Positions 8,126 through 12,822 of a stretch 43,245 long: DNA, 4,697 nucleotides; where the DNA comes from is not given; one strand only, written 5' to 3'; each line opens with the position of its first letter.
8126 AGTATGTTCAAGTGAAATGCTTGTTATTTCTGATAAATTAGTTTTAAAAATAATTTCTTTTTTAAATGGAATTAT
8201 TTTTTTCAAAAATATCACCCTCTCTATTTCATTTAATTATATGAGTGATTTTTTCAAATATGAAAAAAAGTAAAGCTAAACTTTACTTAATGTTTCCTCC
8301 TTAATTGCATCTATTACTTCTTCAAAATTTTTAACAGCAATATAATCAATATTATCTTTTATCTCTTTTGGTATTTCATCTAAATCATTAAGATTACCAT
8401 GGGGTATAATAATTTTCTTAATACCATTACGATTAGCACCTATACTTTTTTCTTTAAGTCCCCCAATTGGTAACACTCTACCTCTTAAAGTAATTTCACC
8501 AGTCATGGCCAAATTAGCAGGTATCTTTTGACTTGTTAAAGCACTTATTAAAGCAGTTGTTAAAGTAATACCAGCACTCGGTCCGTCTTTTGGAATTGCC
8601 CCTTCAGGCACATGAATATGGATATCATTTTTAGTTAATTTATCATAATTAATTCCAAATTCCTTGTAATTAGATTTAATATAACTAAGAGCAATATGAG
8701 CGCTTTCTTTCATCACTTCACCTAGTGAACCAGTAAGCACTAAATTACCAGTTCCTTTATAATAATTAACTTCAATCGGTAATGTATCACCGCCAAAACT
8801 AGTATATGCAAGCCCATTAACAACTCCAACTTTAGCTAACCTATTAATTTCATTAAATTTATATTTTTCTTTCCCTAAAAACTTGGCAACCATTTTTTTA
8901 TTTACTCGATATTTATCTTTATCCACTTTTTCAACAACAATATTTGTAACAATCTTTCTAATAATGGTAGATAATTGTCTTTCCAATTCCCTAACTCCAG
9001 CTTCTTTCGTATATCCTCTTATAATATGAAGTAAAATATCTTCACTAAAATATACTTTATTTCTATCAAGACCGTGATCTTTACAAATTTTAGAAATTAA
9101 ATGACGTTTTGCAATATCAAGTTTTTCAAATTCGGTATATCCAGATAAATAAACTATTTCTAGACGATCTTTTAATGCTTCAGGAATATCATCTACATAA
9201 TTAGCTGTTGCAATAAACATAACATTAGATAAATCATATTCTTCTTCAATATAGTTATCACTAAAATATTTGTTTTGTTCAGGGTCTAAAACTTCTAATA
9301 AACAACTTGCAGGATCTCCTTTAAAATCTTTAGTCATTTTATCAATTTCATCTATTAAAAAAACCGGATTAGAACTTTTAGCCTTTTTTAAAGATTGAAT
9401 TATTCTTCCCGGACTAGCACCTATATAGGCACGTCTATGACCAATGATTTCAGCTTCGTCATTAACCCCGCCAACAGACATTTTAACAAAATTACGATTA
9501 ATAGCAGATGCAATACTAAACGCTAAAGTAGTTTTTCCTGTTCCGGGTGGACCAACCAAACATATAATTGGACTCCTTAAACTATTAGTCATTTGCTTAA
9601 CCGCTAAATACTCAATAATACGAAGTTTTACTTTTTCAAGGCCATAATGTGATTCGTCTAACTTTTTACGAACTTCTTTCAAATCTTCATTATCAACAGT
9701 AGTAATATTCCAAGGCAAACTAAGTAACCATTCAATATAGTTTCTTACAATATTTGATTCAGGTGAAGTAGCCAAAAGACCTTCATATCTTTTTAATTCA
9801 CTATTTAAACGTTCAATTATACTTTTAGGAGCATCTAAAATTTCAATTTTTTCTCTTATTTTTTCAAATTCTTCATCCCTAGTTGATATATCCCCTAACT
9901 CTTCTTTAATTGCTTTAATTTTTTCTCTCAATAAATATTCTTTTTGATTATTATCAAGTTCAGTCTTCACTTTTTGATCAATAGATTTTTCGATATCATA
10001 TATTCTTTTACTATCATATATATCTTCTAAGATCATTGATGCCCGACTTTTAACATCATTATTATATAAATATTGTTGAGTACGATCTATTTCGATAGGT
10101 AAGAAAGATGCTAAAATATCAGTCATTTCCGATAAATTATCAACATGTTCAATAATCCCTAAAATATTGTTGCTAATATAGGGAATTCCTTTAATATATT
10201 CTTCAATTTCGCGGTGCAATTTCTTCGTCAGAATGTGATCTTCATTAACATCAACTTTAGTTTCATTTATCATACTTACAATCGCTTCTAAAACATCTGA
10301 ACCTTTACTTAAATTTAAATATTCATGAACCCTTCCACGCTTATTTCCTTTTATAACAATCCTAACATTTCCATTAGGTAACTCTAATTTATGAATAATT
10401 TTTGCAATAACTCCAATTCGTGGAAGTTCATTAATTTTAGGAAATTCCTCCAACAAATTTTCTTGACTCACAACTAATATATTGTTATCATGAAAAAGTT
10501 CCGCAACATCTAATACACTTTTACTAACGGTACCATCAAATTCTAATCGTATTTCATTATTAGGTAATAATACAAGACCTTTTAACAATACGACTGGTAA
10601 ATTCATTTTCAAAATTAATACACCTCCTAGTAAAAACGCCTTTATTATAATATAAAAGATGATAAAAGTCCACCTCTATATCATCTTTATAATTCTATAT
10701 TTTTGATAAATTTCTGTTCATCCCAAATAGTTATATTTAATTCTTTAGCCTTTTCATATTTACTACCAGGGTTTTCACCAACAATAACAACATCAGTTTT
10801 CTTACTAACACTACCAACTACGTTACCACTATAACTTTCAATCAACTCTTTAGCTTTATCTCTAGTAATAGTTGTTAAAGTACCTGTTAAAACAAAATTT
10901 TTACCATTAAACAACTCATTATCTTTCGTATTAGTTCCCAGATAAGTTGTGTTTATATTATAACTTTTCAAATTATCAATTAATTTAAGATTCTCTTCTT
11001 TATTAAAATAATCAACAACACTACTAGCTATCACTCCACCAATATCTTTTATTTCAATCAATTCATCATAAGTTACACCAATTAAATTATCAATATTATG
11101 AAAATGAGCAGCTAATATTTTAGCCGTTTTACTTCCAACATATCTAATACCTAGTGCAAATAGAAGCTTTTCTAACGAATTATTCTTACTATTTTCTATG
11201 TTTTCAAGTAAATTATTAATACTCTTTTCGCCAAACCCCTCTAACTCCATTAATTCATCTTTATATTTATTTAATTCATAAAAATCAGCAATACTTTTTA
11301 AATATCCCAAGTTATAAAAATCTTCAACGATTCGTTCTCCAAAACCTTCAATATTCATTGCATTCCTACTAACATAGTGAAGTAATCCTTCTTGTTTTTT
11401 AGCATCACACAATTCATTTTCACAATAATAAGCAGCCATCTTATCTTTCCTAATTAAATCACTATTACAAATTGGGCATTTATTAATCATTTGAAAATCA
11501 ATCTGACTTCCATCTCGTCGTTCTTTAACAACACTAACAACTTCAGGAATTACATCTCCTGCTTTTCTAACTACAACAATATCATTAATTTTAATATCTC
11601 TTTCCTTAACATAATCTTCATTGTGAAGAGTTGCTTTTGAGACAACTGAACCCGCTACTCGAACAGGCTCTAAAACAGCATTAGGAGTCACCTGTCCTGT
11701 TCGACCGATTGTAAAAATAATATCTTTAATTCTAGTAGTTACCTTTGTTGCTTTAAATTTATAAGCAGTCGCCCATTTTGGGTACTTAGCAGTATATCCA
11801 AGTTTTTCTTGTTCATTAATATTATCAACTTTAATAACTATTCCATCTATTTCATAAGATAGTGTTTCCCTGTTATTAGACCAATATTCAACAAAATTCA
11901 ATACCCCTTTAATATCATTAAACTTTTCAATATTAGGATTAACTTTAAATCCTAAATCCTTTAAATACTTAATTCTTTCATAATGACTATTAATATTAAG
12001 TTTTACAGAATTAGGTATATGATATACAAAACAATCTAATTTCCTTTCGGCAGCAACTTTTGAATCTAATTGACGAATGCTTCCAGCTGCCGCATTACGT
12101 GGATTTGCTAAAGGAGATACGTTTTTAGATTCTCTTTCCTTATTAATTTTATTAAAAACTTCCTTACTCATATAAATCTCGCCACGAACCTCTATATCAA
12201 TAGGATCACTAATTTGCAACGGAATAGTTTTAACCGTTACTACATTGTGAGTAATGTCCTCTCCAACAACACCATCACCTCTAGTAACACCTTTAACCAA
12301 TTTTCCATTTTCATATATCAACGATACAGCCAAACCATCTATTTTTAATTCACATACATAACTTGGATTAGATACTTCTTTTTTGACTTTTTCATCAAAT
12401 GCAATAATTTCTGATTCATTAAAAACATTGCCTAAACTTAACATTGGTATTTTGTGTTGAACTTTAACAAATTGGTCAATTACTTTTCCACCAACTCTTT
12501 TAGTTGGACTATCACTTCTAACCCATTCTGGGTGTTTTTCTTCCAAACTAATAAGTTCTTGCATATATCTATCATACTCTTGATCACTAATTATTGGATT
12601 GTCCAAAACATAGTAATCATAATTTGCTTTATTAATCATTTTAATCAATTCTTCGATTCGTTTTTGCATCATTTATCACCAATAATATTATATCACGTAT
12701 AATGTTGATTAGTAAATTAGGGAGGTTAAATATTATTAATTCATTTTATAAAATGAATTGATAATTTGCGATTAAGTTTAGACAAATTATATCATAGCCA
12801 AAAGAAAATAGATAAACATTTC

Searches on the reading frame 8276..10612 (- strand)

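Call 10: search_protein_families(library=ncbifam, proteins=[window:8276-10612:-], max_evalue=0.00001)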
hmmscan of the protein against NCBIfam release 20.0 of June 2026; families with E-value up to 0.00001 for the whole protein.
window:8276-10612:- (778 aa): 13 families
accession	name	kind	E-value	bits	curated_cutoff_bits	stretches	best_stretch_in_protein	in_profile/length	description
TIGR00763.1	lon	equivalog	4.7e-255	848.9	608.05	1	9-769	4-793/795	endopeptidase La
NF008053.0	PRK10787.1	equivalog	7.7e-215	715.4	891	1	3-768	9-768/784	endopeptidase La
TIGR00764.1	lon_rel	equivalog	2.7e-30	105.5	516.6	1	553-772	377-594/608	ATP-dependent protease LonB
TIGR02903.1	spore_lon_C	equivalog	2.2e-29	102.4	678.8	1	442-769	304-613/615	Lon family ATP-dependent protease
TIGR02902.1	spore_lonB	equivalog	1.5e-27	96.4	723.3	1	553-770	306-530/531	ATP-dependent protease LonB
TIGR02653.1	Lon_rel_chp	hypoth_equivalog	1.4e-14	53.4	628.25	1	595-770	495-668/675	protease Lon-related BREX system protein BrxL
TIGR00416.1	sms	equivalog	8.7e-11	41.2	403.05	1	658-764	352-451/454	DNA repair protein RadA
TIGR01243.1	CDC48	subfamily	5.1e-08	31.7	802.65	1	261-575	413-697/733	CDC48 family AAA ATPase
TIGR00368.1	TIGR00368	hypoth_equivalog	2.8e-07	29.5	362.4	1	608-771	11-164/499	YifB family Mg chelatase-like AAA ATPase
NF003069.1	PRK03992.1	subfamily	2.5e-06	26.9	500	1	350-427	168-237/379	proteasome-activating nucleotidase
NF003229.0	PRK04195.1-5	equivalog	3.3e-06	26.1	280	0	327-433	24-120/413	replication factor C large subunit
TIGR03499.1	FlhF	equivalog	4.8e-06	26.8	174.15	0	233-375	110-226/286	flagellar biosynthesis GTPase FlhF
NF047748.1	PrtsmActNtasePan1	equivalog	7.4e-06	25.2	750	0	306-428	145-255/405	proteasome-activating nucleotidase Pan1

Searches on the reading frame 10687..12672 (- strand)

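Call 10: search_protein_families(library=ncbifam, proteins=[window:10687-12672:-], max_evalue=0.00001)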
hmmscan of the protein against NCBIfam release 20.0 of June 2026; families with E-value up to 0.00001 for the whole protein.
window:10687-12672:- (661 aa): 7 families
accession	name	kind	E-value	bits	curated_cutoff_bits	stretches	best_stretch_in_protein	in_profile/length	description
NF005932.1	PRK07956.1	equivalog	8.4e-261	867.2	369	1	4-657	1-662/664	NAD-dependent DNA ligase LigA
TIGR00575.1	dnlj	equivalog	7.2e-249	827.5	444.45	1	9-655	1-652/652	NAD-dependent DNA ligase LigA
NF010931.0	PRK14351.1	equivalog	4.5e-190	633.6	1051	1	4-656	34-679/692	NAD-dependent DNA ligase LigA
NF010930.0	PRK14350.1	equivalog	1.3e-137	459.9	652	1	2-650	5-656/669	NAD-dependent DNA ligase LigA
NF005987.0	PRK08097.1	equivalog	5.7e-55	186.8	498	1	2-575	30-559/562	NAD-dependent DNA ligase LigB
NF004844.0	PRK06195.1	equivalog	2.5e-08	33.7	373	1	583-638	216-271/309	DNA polymerase III subunit epsilon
NF047932.1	antiphage_GapS2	exception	1.3e-06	28.7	330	1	591-642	125-179/189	anti-phage protein GapS2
